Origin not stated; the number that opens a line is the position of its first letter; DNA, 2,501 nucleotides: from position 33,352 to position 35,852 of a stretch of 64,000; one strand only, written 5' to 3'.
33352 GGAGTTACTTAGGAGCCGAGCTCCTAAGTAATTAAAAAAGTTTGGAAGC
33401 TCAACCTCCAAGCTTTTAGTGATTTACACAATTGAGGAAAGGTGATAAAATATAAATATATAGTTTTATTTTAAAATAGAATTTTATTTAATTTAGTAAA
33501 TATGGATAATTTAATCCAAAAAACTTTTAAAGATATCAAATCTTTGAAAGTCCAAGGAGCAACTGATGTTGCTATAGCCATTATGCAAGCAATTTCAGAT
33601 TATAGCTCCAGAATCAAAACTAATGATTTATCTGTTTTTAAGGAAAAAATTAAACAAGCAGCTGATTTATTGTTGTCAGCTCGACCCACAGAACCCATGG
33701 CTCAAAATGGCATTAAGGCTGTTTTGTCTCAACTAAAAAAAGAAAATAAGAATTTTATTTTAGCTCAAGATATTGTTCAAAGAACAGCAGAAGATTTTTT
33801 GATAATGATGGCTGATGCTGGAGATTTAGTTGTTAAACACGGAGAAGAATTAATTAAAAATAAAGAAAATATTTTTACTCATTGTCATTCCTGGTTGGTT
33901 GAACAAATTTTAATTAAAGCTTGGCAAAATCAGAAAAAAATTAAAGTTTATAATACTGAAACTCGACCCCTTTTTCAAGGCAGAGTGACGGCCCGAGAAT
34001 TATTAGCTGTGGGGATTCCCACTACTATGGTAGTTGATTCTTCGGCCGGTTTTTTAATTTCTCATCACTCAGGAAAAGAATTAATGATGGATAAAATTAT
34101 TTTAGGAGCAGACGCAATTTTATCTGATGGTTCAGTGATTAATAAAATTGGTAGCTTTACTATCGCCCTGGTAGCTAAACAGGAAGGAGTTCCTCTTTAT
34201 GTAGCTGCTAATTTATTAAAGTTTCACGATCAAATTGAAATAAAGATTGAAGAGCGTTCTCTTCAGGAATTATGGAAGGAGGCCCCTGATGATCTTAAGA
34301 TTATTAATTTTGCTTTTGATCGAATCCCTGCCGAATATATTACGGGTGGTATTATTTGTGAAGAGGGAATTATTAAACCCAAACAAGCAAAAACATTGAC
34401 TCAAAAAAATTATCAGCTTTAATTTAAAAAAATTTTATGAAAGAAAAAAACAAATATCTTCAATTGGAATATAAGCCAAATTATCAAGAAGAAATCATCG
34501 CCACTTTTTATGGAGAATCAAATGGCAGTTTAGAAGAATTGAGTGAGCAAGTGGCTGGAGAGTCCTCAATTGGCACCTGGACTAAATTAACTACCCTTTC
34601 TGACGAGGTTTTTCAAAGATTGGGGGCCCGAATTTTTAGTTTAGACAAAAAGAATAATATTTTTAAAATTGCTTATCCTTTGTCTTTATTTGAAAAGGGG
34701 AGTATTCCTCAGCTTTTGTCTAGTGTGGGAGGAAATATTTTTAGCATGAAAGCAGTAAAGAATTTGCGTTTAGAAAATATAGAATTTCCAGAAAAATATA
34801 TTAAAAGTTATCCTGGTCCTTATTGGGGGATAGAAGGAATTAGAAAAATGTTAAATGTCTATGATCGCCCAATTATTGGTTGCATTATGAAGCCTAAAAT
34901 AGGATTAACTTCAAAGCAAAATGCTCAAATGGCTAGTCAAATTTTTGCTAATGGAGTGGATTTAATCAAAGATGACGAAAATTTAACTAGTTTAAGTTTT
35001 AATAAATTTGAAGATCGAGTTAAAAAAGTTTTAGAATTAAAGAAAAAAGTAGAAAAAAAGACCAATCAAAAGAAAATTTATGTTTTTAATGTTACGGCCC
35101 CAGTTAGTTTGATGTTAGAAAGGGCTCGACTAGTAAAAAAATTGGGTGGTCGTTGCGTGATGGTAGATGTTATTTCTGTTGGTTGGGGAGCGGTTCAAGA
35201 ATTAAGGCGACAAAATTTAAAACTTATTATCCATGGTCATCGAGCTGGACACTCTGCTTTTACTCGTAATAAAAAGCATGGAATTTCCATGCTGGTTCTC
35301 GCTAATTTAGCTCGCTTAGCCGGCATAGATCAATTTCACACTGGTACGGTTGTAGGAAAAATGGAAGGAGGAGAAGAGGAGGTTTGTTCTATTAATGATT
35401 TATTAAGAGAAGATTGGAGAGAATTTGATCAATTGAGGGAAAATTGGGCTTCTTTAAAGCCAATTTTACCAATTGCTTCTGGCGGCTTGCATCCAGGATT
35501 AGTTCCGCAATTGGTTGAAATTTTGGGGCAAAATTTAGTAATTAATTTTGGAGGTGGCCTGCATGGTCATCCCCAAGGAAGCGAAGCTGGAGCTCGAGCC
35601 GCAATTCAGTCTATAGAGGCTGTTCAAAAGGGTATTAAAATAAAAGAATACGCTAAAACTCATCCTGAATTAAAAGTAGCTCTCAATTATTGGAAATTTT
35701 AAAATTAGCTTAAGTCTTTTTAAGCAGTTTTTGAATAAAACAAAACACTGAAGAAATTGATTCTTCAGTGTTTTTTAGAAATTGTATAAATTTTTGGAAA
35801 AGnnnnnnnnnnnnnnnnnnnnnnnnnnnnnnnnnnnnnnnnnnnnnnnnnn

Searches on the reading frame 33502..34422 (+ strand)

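Call 67: search_protein_families(library=pfam, proteins=[window:33502-34422:+], max_evalue=0.00001)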
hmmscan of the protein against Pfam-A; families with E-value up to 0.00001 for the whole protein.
window:33502-34422:+ (306 aa): 1 family
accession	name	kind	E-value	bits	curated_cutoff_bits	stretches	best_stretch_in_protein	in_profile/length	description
PF01008.23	IF-2B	-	4e-65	220.3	22.4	1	16-293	1-280/280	Initiation factor 2 subunit family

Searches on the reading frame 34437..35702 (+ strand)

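Call 67: search_protein_families(library=pfam, proteins=[window:34437-35702:+], max_evalue=0.00001)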
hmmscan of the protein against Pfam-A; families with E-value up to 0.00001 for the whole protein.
window:34437-35702:+ (421 aa): 2 families
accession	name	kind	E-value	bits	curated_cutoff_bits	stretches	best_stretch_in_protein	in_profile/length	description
PF00016.26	RuBisCO_large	-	1e-88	297.9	30.1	1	131-419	1-299/299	Ribulose bisphosphate carboxylase large chain, catalytic domain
PF02788.21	RuBisCO_large_N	-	7e-34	117.1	20.7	1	7-121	2-120/120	Ribulose bisphosphate carboxylase large chain, N-terminal domain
